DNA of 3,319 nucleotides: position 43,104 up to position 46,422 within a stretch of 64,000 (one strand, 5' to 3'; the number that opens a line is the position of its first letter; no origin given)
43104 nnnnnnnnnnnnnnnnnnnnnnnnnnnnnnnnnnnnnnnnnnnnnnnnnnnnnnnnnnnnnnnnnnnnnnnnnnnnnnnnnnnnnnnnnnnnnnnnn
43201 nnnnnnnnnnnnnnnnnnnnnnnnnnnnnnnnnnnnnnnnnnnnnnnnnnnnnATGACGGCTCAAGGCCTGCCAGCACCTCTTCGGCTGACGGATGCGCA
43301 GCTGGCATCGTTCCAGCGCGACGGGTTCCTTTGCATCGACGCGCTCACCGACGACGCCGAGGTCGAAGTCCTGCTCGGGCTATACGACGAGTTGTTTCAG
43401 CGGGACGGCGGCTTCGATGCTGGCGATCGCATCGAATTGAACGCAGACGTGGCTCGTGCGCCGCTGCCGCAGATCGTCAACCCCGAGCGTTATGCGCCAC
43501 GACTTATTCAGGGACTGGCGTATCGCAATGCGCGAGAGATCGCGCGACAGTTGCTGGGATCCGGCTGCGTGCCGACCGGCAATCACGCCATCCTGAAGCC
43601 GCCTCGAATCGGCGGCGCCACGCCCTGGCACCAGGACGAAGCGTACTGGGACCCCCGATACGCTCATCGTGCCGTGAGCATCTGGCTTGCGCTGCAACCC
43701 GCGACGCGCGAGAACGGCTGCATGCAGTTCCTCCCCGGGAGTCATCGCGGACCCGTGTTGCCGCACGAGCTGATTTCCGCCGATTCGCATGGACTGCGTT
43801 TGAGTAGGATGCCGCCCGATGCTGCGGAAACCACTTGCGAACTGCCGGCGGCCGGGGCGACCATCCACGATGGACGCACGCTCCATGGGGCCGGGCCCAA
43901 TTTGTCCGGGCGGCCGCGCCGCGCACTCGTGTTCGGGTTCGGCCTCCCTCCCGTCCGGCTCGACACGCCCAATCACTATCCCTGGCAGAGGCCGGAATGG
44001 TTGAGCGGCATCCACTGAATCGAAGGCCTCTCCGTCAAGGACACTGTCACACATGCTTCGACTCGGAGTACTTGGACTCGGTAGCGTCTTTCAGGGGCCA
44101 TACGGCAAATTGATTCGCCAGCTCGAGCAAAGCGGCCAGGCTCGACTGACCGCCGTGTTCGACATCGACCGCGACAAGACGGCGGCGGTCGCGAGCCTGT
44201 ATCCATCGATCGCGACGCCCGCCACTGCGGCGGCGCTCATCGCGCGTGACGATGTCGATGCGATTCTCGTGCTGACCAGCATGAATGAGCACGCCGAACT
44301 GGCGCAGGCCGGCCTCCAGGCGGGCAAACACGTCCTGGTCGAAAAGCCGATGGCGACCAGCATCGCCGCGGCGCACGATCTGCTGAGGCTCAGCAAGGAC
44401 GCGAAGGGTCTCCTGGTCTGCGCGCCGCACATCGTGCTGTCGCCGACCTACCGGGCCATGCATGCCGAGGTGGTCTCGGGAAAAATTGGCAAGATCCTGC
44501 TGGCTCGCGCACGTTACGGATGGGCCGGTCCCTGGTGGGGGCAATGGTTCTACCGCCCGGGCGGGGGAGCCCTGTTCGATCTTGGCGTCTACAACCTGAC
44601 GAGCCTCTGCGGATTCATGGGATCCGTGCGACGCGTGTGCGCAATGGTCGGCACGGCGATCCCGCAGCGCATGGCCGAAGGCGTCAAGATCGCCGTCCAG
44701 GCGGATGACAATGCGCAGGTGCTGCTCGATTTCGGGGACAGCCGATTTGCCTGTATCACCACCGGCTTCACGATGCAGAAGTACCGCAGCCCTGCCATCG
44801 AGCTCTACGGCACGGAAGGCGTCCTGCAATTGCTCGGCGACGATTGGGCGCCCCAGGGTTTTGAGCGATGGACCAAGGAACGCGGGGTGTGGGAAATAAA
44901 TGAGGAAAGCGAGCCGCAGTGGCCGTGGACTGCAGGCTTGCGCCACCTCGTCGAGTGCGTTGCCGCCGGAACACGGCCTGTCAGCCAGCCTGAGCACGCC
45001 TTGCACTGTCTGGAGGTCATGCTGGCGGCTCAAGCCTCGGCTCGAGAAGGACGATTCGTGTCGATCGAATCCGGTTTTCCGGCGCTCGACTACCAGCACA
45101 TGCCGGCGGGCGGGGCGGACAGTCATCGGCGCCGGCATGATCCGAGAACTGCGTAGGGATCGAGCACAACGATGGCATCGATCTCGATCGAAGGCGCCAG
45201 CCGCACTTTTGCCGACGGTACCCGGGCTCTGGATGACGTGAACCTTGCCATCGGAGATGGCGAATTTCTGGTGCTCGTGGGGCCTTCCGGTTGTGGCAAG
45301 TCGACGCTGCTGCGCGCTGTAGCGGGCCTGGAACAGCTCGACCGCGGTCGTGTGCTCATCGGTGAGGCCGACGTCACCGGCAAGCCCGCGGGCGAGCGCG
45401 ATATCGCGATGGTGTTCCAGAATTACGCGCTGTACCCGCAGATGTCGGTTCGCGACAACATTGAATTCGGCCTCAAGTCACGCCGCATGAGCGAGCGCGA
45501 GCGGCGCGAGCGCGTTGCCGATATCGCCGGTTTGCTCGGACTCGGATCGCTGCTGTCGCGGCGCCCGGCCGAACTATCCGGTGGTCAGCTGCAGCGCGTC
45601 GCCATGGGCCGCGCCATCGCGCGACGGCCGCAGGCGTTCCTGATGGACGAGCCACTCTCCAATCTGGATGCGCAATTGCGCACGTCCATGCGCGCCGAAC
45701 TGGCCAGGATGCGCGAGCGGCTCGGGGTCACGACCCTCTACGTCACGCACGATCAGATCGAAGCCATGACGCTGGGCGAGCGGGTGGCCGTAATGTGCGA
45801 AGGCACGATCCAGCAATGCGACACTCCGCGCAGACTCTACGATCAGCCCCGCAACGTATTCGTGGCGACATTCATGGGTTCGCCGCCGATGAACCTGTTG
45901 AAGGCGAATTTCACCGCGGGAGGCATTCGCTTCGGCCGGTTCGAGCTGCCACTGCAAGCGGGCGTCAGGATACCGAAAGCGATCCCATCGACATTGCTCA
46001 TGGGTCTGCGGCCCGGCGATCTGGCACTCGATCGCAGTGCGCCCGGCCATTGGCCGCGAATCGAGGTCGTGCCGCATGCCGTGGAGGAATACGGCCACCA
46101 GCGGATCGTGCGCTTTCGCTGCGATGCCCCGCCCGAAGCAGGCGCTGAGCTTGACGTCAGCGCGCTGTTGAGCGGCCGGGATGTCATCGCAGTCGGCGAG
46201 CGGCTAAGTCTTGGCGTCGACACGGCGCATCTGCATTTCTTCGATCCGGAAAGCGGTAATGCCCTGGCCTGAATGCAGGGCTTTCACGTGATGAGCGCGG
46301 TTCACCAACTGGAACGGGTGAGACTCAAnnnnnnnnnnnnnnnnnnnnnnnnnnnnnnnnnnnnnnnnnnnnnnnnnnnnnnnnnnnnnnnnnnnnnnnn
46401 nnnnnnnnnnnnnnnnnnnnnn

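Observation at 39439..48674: CUT1 ABC sugar operon with a PhyH oxygenase and a Gfo/Idh/MocA dehydrogenase inserted between the permeases and the ATPase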

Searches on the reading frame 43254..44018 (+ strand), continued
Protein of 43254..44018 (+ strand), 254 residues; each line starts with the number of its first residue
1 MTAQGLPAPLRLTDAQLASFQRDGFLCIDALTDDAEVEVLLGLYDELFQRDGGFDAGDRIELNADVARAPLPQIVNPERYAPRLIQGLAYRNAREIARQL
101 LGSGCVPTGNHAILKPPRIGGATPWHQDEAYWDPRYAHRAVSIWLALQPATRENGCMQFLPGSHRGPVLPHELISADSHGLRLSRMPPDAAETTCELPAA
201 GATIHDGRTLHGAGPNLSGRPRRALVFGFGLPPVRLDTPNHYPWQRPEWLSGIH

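Call 59: search_protein_families(library=ncbifam, proteins=[L011:11905-13350:+, L018:4661-7162:+, L014:9039-9920:+], max_evalue=1e-8)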
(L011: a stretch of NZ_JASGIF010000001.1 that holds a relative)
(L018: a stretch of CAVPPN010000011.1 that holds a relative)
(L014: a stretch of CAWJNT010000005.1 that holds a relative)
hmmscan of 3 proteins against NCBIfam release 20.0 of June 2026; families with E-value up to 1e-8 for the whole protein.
L011:11905-13350:+ (481 aa): 8 families
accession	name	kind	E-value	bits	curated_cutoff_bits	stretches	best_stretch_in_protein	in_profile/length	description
TIGR03356.1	BGL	equivalog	5.1e-179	595.6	478.5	2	14-321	1-305/427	GH1 family beta-glucosidase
NF010036.0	PRK13511.1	subfamily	4e-95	319.1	610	1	13-475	4-464/469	6-phospho-beta-galactosidase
TIGR01233.1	lacG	equivalog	5.8e-81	272.7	561.2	1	14-474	4-466/472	6-phospho-beta-galactosidase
NF007356.0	PRK09852.1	subfamily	2e-55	188.3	623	2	13-270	3-277/474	6-phospho-beta-glucosidase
NF011589.0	PRK15014.1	subfamily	1.4e-51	176.2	686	2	12-316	4-327/477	6-phospho-beta-glucosidase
NF007154.0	PRK09589.1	subfamily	5.4e-51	173.8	624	2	13-305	3-314/476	6-phospho-beta-glucosidase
NF041004.1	Beta_gal_BgaS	equivalog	4.4e-49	167.3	475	1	100-478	122-467/479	beta-galactosidase BgaS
NF007158.0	PRK09593.1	subfamily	3.7e-48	164.4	639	2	13-305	5-315/478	6-phospho-beta-glucosidase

L018:4661-7162:+ (833 aa): 1 family
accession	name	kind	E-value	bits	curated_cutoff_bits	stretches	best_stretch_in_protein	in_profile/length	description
NF041127.1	exo_beta_glucsam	equivalog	1.1e-44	152.8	1500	1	19-194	3-181/782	exo-beta-D-glucosaminidase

L014:9039-9920:+ (293 aa): 17 families
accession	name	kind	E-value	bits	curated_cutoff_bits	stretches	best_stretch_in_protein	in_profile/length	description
NF047788.1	TransRegPocR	equivalog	1.9e-17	63.5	500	1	169-269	191-291/296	transcriptional regulator PocR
NF047455.1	TF_Staph_AryK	equivalog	7.5e-17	60.8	850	1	176-280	166-270/759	transcriptional regulator AryK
NF007860.0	PRK10572.1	equivalog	1.1e-16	60.6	208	1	168-271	184-287/292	arabinose operon transcriptional regulator AraC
NF006902.0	PRK09393.1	equivalog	8.7e-16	58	425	1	167-270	220-323/327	transcriptional regulator FtrA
NF010028.0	PRK13503.1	equivalog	4.3e-14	52.6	288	1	168-269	172-273/278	HTH-type transcriptional activator RhaS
NF052371.1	TransRegGbdRPseu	equivalog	8.6e-14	51.3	480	1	161-275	219-333/365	choline metabolism transcriptional regulator GbdR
NF040475.1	chlor_reg_RclR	equivalog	1.3e-13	50.9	400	1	171-272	181-282/284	reactive chlorine-specific transcriptional regulator RclR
NF011964.0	PRK15435.1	equivalog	2.3e-12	46.6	345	1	168-269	86-184/354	bifunctional DNA-binding transcriptional regulator/O6-methylguanine-DNA methyltransferase Ada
NF007243.0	PRK09685.1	equivalog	4.9e-12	45.9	199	1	173-269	204-302/303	transcriptional regulator FeaR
NF041686.2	ant_diox_reg_AndR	equivalog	1.4e-10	41.3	350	1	169-265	219-317/321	anthranilate 1,2-dioxygenase regulatory protein AndR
NF011701.0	PRK15121.1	equivalog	8.2e-10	38.7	426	1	173-280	11-117/289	MDR efflux pump AcrAB transcriptional activator RobA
NF007693.0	PRK10371.1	equivalog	1.3e-09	37.7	253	1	173-270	204-301/309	transcriptional regulator MelR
NF010026.0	PRK13501.1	equivalog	2.2e-09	36.9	363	1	179-269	188-278/290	HTH-type transcriptional activator RhaR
TIGR04094.1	adjacent_YSIRK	equivalog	2.6e-09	36.5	200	1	179-266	297-383/383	YSIRK-targeted surface antigen transcriptional regulator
NF012228.1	RobA_TF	equivalog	3.6e-09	36.5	380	1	173-275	9-110/286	MDR efflux pump AcrAB transcriptional activator RobA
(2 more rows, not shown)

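Call 85: search_protein_families(library=ncbifam, proteins=[L055:18304-19023:+, L055:16719-18221:+], max_evalue=1e-10)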
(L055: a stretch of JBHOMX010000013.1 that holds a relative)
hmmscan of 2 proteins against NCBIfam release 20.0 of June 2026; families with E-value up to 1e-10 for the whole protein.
L055:18304-19023:+ (239 aa): 8 families
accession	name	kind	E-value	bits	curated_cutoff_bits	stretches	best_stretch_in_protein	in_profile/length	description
NF001684.0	PRK00443.1-4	subfamily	9.2e-61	205.6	326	1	1-237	1-237/260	glucosamine-6-phosphate deaminase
TIGR00502.1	nagB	equivalog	1.4e-53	181.9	236.9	1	1-237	1-243/259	glucosamine-6-phosphate deaminase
NF002557.0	PRK02122.1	subfamily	1.8e-43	148.6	384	1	8-238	36-272/653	glucosamine-6-phosphate deaminase-like protein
NF007291.0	PRK09762.1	equivalog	7.6e-39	133.7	271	1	6-232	9-232/236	galactosamine-6-phosphate isomerase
NF001685.0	PRK00443.1-5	equivalog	4e-34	118.1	513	1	13-235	13-241/266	glucosamine-6-phosphate deaminase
NF001682.0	PRK00443.1-1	equivalog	4.9e-34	117.9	528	1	1-237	1-230/262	glucosamine-6-phosphate deaminase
NF009022.0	PRK12358.1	equivalog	1.1e-30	106.9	247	1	1-238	1-234/239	glucosamine-6-phosphate deaminase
TIGR01198.1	pgl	equivalog_domain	2.7e-20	72.9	124.45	1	16-237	16-230/234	6-phosphogluconolactonase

L055:16719-18221:+ (500 aa): 2 families
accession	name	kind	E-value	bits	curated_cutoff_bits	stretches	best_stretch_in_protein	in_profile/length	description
NF011657.0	PRK15076.1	subfamily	1.2e-65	221.8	486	1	72-496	3-428/432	alpha-galactosidase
NF041089.1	alpha_gluc_AglA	equivalog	1e-30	107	650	1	72-310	1-245/464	alpha-glucosidase AglA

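Call 92: search_protein_representatives(alignment_id=A1)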
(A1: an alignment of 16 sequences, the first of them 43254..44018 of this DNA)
Query: 16 sequences, 256 profile positions. Proteins with E-value up to 0.001 (for the whole library): 15593; up to 1e-10: 5225; up to 1e-30: 402. The best 150 are listed.
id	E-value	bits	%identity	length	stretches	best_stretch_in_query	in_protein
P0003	4.4e-132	455.4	-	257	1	1-255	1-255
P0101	1.2e-124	430.9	-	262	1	8-254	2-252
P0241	1.0e-83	296.9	-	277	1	7-246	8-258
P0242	2.3e-78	279.3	-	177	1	75-250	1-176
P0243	1.7e-71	256.8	-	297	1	1-246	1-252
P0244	1.5e-70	253.7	-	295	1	9-247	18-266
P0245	4.3e-69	248.9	-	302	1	8-248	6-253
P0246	2.9e-68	246.2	-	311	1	8-250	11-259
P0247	1.0e-67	244.4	-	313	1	8-245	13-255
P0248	3.5e-67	242.7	-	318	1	8-245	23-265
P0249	1.3e-66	240.8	-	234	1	43-186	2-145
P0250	1.7e-66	240.4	-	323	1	5-251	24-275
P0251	2.2e-66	240.1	-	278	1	7-247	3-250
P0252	3.5e-66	239.4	-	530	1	8-249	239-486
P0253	3.7e-66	239.3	-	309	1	9-246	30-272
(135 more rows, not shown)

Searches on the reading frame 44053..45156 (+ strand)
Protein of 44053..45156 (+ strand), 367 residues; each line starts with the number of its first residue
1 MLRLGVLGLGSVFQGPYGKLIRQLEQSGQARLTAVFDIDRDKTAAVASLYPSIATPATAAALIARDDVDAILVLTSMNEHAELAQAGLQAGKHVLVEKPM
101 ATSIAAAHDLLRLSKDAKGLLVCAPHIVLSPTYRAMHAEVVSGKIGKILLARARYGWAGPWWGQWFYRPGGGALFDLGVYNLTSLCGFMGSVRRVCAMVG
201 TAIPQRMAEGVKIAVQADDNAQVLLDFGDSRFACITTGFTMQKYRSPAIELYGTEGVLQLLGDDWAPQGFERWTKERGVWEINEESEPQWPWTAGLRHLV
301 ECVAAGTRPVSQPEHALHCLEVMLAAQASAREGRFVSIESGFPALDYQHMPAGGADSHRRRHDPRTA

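Call 5: search_protein_families(library=pfam, proteins=[window:44053-45156:+])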
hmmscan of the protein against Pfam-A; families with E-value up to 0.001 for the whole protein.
window:44053-45156:+ (367 aa): 3 families
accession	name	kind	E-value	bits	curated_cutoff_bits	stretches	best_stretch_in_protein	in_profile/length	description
PF22725.1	GFO_IDH_MocA_C3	-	1.5e-23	83.6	27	1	133-258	1-123/124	GFO/IDH/MocA C-terminal domain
PF01408.29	GFO_IDH_MocA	-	5.4e-18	66.3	24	1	3-119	2-114/120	Oxidoreductase family, NAD-binding Rossmann fold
PF02894.22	GFO_IDH_MocA_C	-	8.3e-11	42.5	22.9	1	142-337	6-217/218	Oxidoreductase family, C-terminal alpha/beta domain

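Call 6: search_protein_families(library=ncbifam, proteins=[window:44053-45156:+])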
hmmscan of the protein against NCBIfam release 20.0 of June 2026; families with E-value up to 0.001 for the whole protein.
window:44053-45156:+ (367 aa): 9 families
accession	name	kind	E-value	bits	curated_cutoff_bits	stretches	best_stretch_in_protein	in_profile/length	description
TIGR04380.1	myo_inos_iolG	equivalog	5.6e-24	84.6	355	1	2-336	2-329/330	inositol 2-dehydrogenase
NF040723.1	UDP-GlcNAcDh_Arch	equivalog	6.4e-22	78.4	450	1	2-330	1-301/302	UDP-N-acetylglucosamine 3-dehydrogenase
NF041392.1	XylDh_Gfo6_Halo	equivalog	4.5e-16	58.6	350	1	3-337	18-349/350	D-xylose 1-dehydrogenase Gfo6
NF007574.0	PRK10206.1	equivalog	3e-14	52.8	352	1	31-199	30-197/345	oxidoreductase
NF052479.1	LevoglcsnDh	equivalog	2.2e-13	49.7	650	1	34-209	40-222/386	levoglucosan dehydrogenase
NF008607.0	PRK11579.1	subfamily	1.6e-11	43.8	330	1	2-186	5-186/346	oxidoreductase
NF052679.1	InsChiInosDhIolG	equivalog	2.5e-11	43.2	540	1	2-153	3-153/343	bifunctional inositol 2-dehydrogenase/D-chiro-inositol 1-dehydrogenase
NF058563.1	BT_2159_fam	equivalog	2.3e-08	33.4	650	1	3-152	2-147/350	disaccharide 3-dehydrogenase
NF058561.1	BT_2158_fam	equivalog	2.9e-07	29.5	750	1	22-152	49-181/487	glycoside 3-dehydrogenase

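Call 13: search_solved_structures(query=window:44053-45156:+, max_evalue=0.001)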
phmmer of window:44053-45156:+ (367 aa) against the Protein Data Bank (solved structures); distinct sequences matched with E-value up to 0.001: 85 (the best 60 are shown).
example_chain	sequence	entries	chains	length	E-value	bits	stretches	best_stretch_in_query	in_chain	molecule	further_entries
5ya8_A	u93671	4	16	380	7e-22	81.3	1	29-260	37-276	Scyllo-inositol dehydrogenase with L-glucose dehydrogenase activity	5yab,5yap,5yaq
6ktj_A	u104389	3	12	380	9e-22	81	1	29-260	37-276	Scyllo-inositol dehydrogenase with L-glucose dehydrogenase activity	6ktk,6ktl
6nor_A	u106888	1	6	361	4.8e-21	78.6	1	3-338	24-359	Putative NAD dependent dehydrogenase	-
6jw6_A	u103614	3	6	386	5.9e-18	68.4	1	2-344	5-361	Dehydrogenase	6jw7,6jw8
4fb5_A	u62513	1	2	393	7.6e-16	61.5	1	56-263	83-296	Probable oxidoreductase protein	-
2glx_A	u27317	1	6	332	1.3e-15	60.7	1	44-341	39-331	1,5-anhydro-D-fructose reductase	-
5a02_A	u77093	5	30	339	4.4e-14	55.7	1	61-337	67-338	ALDOSE-ALDOSE OXIDOREDUCTASE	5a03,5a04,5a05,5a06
4koa_A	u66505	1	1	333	7.6e-14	54.9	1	35-341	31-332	1,5-anhydro-D-fructose reductase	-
7wzd_A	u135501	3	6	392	1.1e-13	54.4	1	2-214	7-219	4,5-dihydroxyphthalate dehydrogenase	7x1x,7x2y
3rbv_A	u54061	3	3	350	1.1e-13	54.4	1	19-192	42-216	Sugar 3-ketoreductase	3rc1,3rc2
9m3d_B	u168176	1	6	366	1.2e-13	54.2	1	2-275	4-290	DgpA1 from W974-1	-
1evj_A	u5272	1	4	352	3.4e-13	52.8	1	30-342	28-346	GLUCOSE-FRUCTOSE OXIDOREDUCTASE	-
3rc7_A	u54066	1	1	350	4e-13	52.5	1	19-192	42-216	Sugar 3-ketoreductase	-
3db2_A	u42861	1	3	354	4e-13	52.5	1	26-256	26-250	putative NADPH-dependent oxidoreductase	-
3rcb_A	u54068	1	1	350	4e-13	52.5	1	19-192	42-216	Sugar 3-ketoreductase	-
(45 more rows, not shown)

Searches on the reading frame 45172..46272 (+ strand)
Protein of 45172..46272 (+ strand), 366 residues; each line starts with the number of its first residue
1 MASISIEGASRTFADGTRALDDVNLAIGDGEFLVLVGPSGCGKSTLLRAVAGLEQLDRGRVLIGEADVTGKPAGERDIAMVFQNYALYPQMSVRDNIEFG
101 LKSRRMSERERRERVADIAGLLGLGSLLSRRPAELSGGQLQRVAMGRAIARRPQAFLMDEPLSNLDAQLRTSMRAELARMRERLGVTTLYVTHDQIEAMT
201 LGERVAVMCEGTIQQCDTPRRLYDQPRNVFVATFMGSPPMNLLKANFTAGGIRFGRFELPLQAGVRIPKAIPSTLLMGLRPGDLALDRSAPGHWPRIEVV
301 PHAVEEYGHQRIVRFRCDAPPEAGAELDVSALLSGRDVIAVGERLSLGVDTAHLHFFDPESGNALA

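Call 5: search_protein_families(library=pfam, proteins=[window:45172-46272:+])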
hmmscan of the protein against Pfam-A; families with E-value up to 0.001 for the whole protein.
window:45172-46272:+ (366 aa): 8 families
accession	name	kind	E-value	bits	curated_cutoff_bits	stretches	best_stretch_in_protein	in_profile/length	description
PF00005.33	ABC_tran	-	6e-31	108.3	25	1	20-162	1-136/137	ABC transporter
PF17912.7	OB_MalK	-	1.1e-06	29.9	27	1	236-283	1-52/53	MalK OB fold domain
PF13304.12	AAA_21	-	1.3e-06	29.2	27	1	32-107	1-73/304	AAA domain, putative AbiEii toxin, Type IV TA system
PF13191.12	AAA_16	-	1.4e-05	26.1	32.6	1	26-185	20-128/167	AAA ATPase domain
PF02463.25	SMC_N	-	0.00011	22.1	40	1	30-199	24-205/220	RecF/RecN/SMC N terminal domain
PF13401.12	AAA_22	-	0.00024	21.8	27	1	31-76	6-33/130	AAA domain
PF03193.22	RsgA_GTPase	-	0.00059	20.1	30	0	23-59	100-135/174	RsgA GTPase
PF13481.12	AAA_25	-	0.00061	19.9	27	0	27-48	30-51/195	AAA domain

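Call 6: search_protein_families(library=ncbifam, proteins=[window:45172-46272:+])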
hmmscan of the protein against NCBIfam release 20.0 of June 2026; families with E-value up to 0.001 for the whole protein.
window:45172-46272:+ (366 aa): 185 families (the best 25 are shown)
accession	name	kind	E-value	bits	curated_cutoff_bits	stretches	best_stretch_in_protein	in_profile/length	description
NF008653.0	PRK11650.1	subfamily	4.1e-121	404.4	432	1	1-363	1-353/357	sn-glycerol-3-phosphate ABC transporter ATP-binding protein UgpC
TIGR03265.1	PhnT2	equivalog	6.9e-93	311.7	457.7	1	3-357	4-352/353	putative 2-aminoethylphosphonate ABC transporter ATP-binding protein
NF008233.0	PRK11000.1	equivalog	7.9e-92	307.9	568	1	1-358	1-354/369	maltose/maltodextrin ABC transporter ATP-binding protein MalK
NF006987.0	PRK09452.1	equivalog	9.4e-85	284.6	482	1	5-246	19-257/378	spermidine/putrescine ABC transporter ATP-binding protein PotA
NF040933.2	ABC_arch_GlcV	equivalog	1.1e-82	277.8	450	1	4-307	3-312/357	glucose ABC transporter ATP-binding protein GlcV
TIGR01187.1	potA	subfamily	1.3e-82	277.5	355.6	1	35-238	1-204/325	polyamine ABC transporter ATP-binding protein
NF008513.0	PRK11432.1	equivalog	1.2e-78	264.5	496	1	12-288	15-287/351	ferric ABC transporter ATP-binding protein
TIGR03258.1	PhnT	equivalog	2.5e-77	260.3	499.15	1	15-247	19-250/359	2-aminoethylphosphonate ABC transport system ATP-binding subunit PhnT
NF043075.1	MMSYN1_0197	equivalog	3.3e-74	249.8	550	1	12-238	11-236/341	spermidine/putrescine ABC transporter ATP-binding protein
TIGR00968.1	3a0106s01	subfamily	1e-73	247.7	342.75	1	4-237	1-233/237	sulfate ABC transporter ATP-binding protein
NF040840.2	tungstate_WtpC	equivalog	1.2e-71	241.8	440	1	6-286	4-278/347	tungstate ABC transporter ATP-binding protein WtpC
NF008621.0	PRK11607.1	equivalog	4.9e-68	229.7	613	1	13-238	29-253/377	putrescine ABC transporter ATP-binding subunit PotG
NF008105.0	PRK10851.1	equivalog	3.1e-66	223.5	502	1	3-296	2-292/362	sulfate/thiosulfate ABC transporter ATP-binding protein CysA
TIGR03415.1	ABC_choXWV_ATP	equivalog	2.5e-58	197.9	483.75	1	20-246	40-277/382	choline ABC transporter ATP-binding protein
TIGR01186.1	proV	subfamily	1.7e-57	195.2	326.6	1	16-237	5-232/363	betaine/proline/choline family ABC transporter ATP-binding protein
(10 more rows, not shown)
